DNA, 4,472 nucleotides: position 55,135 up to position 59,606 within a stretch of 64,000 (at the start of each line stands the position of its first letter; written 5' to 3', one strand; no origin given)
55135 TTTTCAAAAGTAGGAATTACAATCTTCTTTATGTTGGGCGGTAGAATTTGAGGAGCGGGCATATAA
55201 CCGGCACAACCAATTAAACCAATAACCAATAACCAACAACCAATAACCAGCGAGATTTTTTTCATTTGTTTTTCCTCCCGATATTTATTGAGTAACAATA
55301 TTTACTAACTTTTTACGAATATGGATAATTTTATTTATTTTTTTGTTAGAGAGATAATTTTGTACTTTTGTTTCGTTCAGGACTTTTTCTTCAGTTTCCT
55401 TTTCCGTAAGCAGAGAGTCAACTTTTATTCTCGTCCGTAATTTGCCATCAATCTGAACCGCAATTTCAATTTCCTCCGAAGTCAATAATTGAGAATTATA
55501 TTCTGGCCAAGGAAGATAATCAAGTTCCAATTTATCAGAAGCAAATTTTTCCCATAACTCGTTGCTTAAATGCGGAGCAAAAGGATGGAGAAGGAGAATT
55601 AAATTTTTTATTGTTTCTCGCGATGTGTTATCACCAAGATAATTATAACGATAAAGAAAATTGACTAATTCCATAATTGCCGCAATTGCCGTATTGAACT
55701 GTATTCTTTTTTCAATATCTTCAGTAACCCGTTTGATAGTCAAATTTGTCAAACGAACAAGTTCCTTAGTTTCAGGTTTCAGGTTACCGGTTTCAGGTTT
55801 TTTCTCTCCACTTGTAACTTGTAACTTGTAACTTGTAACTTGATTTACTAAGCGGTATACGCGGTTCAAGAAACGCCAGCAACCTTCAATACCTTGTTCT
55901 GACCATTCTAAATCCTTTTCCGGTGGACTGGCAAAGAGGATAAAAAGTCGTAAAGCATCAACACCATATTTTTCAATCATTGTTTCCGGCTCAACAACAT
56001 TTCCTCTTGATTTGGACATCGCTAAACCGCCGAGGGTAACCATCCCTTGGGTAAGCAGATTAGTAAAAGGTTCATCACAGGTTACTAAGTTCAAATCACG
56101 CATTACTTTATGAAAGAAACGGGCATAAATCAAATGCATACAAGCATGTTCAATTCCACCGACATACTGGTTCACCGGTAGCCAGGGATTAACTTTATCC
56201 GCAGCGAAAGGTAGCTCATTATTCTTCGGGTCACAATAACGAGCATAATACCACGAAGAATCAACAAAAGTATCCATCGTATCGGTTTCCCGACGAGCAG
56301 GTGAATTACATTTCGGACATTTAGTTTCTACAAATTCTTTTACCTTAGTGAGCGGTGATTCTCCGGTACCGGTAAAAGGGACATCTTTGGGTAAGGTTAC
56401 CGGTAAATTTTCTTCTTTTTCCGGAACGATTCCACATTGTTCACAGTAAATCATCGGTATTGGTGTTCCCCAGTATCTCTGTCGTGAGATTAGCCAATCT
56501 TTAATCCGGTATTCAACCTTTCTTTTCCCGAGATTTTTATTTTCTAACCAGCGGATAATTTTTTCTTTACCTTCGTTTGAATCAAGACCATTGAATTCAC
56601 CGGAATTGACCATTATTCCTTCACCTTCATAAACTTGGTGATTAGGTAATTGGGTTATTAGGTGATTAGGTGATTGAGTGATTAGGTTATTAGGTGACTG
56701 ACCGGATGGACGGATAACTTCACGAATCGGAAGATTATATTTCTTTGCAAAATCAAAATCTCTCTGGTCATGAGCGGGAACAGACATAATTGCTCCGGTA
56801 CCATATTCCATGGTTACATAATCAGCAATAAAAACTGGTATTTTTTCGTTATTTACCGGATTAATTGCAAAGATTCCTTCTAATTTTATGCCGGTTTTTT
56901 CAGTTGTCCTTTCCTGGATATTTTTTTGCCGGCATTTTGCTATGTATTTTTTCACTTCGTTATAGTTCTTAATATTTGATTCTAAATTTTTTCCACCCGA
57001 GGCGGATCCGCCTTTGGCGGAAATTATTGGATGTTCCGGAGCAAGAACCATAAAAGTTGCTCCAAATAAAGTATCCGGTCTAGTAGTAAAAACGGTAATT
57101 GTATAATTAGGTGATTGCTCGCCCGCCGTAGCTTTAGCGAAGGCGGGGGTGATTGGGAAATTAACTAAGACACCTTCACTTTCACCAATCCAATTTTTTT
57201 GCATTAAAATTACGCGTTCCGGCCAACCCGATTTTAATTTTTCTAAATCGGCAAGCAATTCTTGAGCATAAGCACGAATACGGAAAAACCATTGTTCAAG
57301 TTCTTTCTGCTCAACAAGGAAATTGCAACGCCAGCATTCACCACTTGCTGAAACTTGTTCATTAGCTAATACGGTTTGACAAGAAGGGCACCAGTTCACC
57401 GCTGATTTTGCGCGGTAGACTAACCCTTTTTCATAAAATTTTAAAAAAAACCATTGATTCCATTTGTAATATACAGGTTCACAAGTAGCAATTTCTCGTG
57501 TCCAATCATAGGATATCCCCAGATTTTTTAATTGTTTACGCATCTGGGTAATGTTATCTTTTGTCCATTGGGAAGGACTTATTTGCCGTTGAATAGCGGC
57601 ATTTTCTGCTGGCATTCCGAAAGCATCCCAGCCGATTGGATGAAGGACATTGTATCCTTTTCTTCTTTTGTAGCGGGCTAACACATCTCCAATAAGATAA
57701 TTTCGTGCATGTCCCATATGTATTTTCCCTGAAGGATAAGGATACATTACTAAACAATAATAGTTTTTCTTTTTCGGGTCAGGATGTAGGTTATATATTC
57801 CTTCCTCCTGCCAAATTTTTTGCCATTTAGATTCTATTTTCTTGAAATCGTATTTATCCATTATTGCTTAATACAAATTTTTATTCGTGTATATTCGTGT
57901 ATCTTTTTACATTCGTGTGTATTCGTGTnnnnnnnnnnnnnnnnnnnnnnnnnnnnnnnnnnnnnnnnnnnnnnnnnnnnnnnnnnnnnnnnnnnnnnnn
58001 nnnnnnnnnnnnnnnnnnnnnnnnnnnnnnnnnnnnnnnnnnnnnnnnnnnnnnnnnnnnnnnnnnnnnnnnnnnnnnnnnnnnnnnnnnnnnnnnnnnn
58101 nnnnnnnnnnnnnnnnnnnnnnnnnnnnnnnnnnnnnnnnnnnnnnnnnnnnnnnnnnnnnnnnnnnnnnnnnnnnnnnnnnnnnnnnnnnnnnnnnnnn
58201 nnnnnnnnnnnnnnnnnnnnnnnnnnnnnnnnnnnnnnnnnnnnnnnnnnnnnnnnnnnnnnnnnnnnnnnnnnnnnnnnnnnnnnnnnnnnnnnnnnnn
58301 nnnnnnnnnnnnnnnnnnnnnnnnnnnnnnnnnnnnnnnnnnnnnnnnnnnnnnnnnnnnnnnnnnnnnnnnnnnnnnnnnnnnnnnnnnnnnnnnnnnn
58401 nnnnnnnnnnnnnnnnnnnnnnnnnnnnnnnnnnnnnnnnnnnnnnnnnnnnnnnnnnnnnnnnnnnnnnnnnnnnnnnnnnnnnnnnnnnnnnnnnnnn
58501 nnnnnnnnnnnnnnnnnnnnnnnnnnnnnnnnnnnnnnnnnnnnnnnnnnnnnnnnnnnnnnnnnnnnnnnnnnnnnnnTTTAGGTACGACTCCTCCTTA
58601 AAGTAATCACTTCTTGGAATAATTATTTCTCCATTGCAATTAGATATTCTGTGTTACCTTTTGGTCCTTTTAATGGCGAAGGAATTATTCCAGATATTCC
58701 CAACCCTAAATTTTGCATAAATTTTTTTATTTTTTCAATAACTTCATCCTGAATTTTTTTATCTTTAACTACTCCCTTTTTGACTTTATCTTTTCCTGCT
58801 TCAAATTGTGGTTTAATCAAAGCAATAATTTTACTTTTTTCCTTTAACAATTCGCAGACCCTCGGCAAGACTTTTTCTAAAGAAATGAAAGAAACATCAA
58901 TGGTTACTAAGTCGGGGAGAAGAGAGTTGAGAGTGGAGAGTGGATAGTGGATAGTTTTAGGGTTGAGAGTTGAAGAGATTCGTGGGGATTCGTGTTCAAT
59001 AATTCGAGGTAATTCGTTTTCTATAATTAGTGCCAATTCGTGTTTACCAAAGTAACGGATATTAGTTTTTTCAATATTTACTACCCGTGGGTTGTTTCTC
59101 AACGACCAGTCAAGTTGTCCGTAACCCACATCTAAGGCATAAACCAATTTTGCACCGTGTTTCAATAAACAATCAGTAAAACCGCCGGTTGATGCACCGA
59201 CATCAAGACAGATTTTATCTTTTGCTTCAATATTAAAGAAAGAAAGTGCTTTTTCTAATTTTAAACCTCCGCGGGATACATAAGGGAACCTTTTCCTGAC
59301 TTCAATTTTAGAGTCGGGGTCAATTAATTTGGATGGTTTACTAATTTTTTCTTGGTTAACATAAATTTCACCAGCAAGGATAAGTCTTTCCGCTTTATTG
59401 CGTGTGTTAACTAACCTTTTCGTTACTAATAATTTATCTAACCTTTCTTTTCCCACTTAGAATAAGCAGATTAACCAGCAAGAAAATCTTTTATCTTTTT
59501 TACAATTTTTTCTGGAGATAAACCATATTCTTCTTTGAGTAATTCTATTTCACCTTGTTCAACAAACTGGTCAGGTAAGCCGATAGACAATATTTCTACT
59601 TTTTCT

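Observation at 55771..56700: leuS carries two repeat insertions: (ACTTGTA)x4 with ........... duplication at 55771-55838 and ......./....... heptamers at 56636-56700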

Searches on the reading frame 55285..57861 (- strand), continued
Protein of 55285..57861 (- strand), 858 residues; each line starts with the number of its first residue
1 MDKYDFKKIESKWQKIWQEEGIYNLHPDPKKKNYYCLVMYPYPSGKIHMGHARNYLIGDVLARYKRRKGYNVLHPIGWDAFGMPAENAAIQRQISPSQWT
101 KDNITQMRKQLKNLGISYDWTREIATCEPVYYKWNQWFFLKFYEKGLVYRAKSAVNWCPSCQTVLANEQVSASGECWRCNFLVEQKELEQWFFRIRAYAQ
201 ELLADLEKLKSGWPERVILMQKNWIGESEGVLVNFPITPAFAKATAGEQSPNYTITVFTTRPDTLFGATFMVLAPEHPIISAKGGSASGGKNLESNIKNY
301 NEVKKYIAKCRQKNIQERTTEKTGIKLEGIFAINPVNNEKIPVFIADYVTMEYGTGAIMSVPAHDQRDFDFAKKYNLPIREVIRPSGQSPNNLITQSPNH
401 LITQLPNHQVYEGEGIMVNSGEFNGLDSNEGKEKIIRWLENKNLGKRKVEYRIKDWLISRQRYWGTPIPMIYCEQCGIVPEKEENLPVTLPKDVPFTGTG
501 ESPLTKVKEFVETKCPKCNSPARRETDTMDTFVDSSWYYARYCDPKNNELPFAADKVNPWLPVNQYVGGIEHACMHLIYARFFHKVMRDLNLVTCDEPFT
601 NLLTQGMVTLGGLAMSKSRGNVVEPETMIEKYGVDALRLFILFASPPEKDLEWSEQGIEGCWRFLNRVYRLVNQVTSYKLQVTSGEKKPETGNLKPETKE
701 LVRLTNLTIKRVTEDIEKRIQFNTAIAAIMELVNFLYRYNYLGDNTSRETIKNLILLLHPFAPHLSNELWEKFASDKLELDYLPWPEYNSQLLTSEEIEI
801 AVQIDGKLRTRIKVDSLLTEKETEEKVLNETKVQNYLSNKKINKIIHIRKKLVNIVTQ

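Call 66: find_related_loci(query=window:55285-57861:-, collection=metagenome_contigs, flank=2000)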
Query window:55285-57861:- (858 aa) in metagenome_contigs; peptide patterns used: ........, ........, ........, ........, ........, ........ (x = any residue, [..] = any of these).
600 stretches matched a pattern (row limit reached: there are more); 569 encode a relative of the query (tblastn E <= 1e-3); the best 80 are kept; 80 distinct loci.
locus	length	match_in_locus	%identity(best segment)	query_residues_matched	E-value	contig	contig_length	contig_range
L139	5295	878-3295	58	4-857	0e+0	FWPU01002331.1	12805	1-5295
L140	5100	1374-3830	55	1-858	0e+0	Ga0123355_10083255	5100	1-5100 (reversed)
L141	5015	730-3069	58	31-858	0e+0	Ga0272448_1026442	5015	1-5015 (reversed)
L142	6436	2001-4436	54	1-858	0e+0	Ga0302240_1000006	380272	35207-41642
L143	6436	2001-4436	54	1-858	0e+0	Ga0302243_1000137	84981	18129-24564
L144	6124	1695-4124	53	4-858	0e+0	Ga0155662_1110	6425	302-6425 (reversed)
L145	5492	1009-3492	53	2-858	0e+0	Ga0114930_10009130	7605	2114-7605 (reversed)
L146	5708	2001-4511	51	3-857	0e+0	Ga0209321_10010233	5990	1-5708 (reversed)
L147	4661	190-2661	55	1-857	0e+0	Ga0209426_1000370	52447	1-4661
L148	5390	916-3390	51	4-858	0e+0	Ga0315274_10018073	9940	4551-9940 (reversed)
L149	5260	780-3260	51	4-858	0e+0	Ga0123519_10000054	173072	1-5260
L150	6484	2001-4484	51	2-856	0e+0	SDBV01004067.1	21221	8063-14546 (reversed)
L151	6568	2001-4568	50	2-856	0e+0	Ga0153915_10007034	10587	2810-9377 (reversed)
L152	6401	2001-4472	52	2-854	0e+0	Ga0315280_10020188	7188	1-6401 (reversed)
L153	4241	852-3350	52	2-856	0e+0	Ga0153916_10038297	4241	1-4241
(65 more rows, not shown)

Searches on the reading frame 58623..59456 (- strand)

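Call 50: search_protein_families(library=pfam, proteins=[window:58623-59456:-])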
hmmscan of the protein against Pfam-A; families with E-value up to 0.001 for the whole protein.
window:58623-59456:- (277 aa): 3 families
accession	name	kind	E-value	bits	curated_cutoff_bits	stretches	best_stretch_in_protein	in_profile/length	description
PF01728.25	FtsJ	-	2.3e-44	151.9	24.1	1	59-276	1-180/181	FtsJ-like methyltransferase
PF01479.30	S4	-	5.3e-12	45.7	22.8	1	4-48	1-45/48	S4 domain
PF22421.1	SYY_C-terminal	-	0.00026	21.3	27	1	4-63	19-76/83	Tyrosine--tRNA ligase SYY-like C-terminal domain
